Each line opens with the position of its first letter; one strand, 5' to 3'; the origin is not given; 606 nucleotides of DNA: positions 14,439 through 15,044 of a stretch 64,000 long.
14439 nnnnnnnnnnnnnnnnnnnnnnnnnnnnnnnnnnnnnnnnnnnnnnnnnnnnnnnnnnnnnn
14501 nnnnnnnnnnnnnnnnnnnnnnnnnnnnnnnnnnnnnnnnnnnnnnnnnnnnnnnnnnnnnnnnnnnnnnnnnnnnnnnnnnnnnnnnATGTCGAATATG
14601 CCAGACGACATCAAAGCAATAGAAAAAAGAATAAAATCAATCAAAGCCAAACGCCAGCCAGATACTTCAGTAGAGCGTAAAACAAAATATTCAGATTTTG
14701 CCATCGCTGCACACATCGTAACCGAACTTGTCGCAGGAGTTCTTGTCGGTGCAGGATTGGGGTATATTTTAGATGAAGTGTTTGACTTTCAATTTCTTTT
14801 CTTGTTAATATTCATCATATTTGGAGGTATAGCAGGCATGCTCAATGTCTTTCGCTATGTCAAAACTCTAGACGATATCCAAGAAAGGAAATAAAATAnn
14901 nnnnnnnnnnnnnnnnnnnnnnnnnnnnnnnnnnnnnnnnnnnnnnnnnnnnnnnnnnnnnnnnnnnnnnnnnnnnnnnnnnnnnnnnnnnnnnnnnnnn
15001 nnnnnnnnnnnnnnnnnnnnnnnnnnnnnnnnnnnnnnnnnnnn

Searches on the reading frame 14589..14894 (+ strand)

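Call 36: search_protein_families(library=pfam, proteins=[window:14589-14894:+], max_evalue=0.00001)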
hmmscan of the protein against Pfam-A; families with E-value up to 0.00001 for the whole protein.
window:14589-14894:+ (101 aa): 1 family
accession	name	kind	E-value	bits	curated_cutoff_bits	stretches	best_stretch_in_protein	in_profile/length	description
PF09527.15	ATPase_gene1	-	2.3e-12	47.2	26.6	1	38-89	2-53/54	Putative F0F1-ATPase subunit Ca2+/Mg2+ transporter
